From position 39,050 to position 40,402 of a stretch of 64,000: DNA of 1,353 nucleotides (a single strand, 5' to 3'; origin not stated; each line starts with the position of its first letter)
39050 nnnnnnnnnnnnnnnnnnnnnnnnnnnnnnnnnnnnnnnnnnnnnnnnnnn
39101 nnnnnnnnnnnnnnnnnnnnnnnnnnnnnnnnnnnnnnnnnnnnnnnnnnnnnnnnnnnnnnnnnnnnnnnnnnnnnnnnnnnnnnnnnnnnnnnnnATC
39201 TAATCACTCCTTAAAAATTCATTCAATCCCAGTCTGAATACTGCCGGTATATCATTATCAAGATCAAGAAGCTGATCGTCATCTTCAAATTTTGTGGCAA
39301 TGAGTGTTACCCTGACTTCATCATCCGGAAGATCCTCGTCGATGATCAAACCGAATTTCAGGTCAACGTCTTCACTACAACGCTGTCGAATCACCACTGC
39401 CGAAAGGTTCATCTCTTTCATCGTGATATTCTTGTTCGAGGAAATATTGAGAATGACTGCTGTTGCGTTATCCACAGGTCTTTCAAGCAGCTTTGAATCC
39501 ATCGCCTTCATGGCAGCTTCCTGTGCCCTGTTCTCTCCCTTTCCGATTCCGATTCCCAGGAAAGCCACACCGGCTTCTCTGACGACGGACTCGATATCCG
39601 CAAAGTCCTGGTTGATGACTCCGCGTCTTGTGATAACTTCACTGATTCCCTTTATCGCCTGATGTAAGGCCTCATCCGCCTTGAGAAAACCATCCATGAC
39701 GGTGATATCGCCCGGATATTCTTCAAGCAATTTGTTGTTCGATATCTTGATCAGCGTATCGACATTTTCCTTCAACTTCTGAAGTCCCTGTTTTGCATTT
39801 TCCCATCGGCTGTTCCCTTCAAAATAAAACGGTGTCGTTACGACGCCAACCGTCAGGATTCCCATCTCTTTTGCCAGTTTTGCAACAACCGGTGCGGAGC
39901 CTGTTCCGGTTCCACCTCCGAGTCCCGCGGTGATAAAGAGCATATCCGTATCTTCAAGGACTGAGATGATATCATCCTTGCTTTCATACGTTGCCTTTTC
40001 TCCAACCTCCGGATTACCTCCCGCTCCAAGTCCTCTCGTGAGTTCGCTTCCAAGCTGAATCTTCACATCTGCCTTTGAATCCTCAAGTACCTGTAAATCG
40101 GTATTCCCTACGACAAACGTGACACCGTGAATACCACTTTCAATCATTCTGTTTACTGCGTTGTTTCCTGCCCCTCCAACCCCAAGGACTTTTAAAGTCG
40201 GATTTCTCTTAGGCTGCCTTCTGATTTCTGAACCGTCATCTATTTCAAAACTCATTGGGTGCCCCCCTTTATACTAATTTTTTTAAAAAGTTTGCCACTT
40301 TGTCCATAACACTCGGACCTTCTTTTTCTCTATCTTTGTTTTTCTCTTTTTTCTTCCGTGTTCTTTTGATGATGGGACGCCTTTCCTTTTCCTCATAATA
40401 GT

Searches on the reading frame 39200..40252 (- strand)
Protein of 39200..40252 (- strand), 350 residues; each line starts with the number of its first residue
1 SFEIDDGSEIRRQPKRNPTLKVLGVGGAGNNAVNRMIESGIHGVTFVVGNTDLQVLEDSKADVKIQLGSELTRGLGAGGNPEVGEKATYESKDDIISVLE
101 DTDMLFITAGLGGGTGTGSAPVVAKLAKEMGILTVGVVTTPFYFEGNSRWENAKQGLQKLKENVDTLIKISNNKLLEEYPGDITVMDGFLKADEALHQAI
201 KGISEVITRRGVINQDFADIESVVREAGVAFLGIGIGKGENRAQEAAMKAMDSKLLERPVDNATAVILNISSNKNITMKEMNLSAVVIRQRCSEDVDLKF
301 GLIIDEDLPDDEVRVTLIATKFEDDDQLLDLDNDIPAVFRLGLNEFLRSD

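Call 35: search_protein_families(library=pfam, proteins=[window:39200-40252:-], max_evalue=0.00001)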
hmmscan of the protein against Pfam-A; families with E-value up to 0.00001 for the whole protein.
window:39200-40252:- (350 aa): 2 families
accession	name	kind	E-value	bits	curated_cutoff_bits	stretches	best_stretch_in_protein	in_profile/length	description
PF00091.31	Tubulin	-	5.9e-49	167.4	33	1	20-177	2-187/190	Tubulin/FtsZ family, GTPase domain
PF12327.13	FtsZ_C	-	1.4e-21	77.1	27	1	228-322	1-94/95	FtsZ family, C-terminal domain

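Call 76: list_cluster_members(proteins=[window:39200-40252:-, window:41725-42390:-, window:34674-36143:-, window:9891-11846:-, window:7676-9724:-, window:3058-5121:-, window:96-2966:+, window:12564-13268:-, window:17808-18962:+, window:59580-61562:-])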
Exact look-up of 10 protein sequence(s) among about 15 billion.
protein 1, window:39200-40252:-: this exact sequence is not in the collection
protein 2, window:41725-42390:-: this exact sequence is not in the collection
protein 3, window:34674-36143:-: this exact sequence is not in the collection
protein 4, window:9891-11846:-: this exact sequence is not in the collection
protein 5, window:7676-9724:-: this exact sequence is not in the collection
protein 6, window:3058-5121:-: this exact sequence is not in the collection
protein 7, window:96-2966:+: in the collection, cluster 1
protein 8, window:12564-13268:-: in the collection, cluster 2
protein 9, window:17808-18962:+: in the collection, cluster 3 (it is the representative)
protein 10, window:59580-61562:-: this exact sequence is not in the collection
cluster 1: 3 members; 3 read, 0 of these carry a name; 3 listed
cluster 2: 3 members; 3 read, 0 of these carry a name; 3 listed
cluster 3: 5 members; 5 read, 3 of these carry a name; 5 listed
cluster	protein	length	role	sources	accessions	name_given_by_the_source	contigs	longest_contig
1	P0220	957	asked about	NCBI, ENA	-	-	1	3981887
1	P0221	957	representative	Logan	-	-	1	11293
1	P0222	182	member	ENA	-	-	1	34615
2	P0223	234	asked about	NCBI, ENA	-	-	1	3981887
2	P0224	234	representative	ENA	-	-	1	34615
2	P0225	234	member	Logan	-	-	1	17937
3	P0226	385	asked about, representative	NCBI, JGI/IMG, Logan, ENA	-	imidazolonepropionase-like amidohydrolase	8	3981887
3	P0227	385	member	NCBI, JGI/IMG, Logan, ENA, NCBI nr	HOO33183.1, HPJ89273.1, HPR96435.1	MAG TPA: amidohydrolase family protein [Thermotogota bacterium] | amidohydrolase family protein [Thermotogota bacterium]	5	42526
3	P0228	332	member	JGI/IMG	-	imidazolonepropionase-like amidohydrolase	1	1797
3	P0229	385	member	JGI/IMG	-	-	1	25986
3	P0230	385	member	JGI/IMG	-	-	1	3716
